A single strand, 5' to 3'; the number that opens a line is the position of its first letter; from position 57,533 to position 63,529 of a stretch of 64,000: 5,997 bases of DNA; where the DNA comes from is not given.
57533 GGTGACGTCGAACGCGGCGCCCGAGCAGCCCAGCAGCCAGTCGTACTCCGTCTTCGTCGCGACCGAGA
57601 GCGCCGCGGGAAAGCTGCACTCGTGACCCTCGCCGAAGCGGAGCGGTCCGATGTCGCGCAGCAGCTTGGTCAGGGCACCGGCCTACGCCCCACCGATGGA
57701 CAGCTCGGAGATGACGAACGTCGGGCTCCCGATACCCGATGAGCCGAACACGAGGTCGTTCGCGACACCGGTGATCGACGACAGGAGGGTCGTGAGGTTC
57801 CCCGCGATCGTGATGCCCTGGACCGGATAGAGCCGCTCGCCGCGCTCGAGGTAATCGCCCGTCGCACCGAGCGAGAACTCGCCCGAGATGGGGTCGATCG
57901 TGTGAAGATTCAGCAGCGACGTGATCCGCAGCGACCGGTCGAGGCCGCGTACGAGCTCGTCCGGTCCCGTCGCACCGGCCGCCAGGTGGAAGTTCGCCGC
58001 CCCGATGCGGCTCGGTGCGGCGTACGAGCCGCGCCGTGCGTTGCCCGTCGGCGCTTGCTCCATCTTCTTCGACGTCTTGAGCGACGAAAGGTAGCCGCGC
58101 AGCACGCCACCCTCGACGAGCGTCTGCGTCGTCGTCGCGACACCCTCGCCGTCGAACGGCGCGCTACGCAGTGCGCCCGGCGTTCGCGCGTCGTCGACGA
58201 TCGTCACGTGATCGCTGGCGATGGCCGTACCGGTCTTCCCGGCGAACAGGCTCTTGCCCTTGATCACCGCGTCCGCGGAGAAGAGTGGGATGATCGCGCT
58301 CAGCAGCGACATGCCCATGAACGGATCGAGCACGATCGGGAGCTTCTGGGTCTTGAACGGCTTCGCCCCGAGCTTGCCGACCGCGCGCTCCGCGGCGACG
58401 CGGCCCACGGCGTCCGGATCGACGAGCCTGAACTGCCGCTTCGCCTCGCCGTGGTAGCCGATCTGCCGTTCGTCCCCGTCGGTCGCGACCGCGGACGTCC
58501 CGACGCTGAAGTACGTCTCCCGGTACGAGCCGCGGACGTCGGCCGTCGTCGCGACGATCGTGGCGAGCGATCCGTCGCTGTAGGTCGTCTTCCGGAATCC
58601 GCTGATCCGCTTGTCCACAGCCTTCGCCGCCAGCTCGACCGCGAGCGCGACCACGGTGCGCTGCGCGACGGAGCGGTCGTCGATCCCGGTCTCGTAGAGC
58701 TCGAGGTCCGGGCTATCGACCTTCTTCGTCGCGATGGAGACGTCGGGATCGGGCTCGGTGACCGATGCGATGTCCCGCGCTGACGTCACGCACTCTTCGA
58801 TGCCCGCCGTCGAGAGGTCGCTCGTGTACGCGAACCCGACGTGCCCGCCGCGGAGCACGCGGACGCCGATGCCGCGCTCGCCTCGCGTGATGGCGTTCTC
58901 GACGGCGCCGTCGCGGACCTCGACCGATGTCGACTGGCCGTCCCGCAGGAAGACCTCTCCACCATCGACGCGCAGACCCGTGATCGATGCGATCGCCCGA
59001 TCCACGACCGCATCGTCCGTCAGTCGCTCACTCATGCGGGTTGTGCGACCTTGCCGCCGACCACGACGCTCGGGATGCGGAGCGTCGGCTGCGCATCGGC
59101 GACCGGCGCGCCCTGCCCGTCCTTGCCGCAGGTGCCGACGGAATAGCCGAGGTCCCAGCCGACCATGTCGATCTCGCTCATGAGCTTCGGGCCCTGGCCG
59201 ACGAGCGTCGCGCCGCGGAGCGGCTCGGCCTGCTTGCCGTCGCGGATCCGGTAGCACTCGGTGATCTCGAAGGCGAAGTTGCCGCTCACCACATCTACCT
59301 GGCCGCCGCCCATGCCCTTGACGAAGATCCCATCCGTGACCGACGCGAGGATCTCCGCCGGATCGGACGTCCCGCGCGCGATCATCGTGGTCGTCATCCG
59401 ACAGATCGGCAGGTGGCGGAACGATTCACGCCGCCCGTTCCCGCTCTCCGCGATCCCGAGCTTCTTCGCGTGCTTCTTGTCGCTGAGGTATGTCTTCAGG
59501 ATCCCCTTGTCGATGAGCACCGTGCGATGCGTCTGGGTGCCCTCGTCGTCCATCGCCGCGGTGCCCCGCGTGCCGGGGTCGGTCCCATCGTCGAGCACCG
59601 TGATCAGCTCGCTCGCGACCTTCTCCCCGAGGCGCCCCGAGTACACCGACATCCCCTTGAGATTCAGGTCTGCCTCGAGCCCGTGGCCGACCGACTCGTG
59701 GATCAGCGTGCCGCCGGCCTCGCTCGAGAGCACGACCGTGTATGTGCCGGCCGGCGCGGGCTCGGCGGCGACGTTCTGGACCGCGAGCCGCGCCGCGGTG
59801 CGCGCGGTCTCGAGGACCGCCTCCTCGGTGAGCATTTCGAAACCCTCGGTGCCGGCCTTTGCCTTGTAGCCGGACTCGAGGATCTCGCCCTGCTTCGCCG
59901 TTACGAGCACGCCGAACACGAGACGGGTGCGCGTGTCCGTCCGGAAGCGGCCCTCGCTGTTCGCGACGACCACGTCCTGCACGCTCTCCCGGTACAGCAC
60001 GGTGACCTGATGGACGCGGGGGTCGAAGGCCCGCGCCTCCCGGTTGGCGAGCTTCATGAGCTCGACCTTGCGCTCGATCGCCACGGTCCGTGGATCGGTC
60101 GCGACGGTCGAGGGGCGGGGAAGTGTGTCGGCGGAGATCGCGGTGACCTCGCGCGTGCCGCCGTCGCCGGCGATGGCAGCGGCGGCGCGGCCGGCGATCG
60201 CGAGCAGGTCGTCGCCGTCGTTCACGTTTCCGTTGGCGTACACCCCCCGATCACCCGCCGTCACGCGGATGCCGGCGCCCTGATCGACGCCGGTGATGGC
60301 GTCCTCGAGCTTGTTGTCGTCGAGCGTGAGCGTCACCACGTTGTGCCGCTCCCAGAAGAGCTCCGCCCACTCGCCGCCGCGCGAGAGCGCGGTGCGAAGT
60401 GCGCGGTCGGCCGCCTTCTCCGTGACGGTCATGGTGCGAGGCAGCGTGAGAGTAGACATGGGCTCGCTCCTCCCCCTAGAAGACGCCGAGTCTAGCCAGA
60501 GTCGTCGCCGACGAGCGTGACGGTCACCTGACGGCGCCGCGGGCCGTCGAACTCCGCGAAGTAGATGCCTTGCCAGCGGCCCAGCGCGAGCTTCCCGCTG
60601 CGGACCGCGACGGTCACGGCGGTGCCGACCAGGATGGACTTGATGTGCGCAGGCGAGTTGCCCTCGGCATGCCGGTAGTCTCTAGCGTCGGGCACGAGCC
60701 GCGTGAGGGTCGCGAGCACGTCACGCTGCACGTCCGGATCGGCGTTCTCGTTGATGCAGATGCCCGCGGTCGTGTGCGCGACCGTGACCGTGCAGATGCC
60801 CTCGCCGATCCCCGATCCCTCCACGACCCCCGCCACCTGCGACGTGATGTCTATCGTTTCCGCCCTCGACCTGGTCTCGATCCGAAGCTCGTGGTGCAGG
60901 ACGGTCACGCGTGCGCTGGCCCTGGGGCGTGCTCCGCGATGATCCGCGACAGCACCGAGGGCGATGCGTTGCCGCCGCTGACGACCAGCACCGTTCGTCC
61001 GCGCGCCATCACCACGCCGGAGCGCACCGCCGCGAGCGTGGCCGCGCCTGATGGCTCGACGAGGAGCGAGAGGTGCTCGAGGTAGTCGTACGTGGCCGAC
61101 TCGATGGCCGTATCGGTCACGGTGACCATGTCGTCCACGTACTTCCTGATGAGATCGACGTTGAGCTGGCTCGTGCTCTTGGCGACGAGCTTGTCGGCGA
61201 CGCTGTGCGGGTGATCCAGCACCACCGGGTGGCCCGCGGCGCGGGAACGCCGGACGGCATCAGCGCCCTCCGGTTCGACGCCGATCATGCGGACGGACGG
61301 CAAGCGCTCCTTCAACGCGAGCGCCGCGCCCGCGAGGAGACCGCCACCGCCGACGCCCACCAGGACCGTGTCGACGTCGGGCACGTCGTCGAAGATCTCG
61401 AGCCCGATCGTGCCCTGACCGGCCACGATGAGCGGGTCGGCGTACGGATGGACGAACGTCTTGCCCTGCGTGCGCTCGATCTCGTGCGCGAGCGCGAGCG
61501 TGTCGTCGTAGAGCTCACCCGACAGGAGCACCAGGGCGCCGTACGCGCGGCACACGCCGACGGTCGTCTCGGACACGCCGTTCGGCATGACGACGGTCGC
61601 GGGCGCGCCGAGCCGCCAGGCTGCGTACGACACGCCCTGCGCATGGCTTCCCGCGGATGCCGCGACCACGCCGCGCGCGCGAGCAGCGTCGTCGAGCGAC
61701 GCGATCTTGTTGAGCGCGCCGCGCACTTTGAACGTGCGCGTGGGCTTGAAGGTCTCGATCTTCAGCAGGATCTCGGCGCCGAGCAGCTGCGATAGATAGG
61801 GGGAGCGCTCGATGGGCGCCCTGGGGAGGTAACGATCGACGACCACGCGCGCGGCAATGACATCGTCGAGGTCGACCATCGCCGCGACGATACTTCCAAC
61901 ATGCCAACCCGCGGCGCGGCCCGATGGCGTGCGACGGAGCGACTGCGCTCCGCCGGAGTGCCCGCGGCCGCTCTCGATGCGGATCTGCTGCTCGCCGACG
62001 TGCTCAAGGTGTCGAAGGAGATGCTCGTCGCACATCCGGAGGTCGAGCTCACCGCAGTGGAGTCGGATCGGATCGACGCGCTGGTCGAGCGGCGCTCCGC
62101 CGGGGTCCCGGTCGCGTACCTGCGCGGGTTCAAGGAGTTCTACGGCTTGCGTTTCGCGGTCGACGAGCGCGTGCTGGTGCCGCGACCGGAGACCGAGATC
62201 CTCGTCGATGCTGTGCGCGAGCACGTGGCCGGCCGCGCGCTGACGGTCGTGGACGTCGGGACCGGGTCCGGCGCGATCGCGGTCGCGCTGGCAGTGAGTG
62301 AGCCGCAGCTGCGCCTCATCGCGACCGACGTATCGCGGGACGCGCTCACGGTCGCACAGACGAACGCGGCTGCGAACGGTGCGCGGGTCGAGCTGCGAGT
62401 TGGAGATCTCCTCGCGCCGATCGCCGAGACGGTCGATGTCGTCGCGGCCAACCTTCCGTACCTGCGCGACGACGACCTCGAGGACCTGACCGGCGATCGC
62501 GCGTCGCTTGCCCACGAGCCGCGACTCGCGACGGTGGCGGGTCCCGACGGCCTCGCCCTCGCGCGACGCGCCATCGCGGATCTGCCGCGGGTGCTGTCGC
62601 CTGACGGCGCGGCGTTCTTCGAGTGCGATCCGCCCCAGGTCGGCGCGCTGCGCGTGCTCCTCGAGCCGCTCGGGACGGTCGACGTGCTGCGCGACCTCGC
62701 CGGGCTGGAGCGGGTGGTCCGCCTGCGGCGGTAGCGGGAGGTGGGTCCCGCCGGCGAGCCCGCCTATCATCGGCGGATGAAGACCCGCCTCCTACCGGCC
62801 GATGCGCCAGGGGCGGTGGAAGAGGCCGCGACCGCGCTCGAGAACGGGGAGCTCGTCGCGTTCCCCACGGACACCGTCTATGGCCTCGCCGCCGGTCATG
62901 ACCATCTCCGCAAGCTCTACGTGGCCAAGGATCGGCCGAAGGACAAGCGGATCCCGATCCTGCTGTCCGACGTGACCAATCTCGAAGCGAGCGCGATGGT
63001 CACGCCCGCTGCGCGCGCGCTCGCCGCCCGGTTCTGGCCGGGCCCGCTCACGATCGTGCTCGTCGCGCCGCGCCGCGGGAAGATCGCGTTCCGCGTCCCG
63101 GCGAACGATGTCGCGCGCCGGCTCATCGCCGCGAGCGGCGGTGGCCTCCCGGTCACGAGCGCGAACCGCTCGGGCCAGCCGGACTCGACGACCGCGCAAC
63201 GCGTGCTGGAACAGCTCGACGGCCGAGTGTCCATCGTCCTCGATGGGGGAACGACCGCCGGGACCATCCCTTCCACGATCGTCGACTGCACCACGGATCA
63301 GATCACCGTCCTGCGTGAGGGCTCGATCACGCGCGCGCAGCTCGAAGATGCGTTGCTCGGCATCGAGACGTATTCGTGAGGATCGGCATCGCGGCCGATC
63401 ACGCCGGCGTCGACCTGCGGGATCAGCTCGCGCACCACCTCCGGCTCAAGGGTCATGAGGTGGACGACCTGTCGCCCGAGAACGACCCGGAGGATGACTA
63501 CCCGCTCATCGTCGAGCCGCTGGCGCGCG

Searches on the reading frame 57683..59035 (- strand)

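Call 47: search_protein_families(library=pfam, proteins=[window:57683-59035:-], max_evalue=0.00001)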
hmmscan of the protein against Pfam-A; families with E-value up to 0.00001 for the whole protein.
window:57683-59035:- (450 aa): 3 families
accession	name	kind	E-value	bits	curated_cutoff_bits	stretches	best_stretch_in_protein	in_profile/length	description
PF19289.4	PmbA_TldD_3rd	-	8.6e-65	218.4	22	1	229-449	1-220/220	PmbA/TldA metallopeptidase C-terminal domain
PF01523.21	PmbA_TldD_1st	-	1.1e-17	64.4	20.9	1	27-90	2-65/65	PmbA/TldA metallopeptidase domain 1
PF19290.4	PmbA_TldD_2nd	-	1.9e-12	48.1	20.9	1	119-222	4-109/109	PmbA/TldA metallopeptidase central domain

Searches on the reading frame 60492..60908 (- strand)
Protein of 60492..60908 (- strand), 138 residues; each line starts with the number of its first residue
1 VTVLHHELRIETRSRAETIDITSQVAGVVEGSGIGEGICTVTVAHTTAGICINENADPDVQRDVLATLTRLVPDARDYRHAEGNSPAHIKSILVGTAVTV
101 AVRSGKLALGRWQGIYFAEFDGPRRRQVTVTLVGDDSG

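Call 47: search_protein_families(library=pfam, proteins=[window:60492-60908:-], max_evalue=0.00001)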
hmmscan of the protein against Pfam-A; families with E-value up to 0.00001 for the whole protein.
window:60492-60908:- (138 aa): 1 family
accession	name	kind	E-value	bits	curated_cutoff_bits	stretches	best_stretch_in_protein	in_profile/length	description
PF01894.22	UPF0047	-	1.5e-44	151.3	27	1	20-131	1-116/117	Uncharacterised protein family UPF0047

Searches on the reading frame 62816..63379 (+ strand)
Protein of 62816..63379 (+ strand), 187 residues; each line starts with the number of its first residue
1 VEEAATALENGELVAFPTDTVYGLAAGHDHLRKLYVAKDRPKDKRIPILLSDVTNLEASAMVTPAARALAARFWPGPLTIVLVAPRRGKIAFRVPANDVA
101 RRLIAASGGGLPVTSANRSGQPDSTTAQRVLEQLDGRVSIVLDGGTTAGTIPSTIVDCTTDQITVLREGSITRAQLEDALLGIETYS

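Call 65: search_protein_families(library=pfam, proteins=[window:62816-63379:+], max_evalue=0.00001)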
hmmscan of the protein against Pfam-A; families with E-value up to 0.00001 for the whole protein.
window:62816-63379:+ (187 aa): 1 family
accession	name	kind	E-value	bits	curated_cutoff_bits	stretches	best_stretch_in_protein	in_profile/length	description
PF01300.24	Sua5_yciO_yrdC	-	3.7e-44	150.8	25.1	1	7-169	2-178/178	Telomere recombination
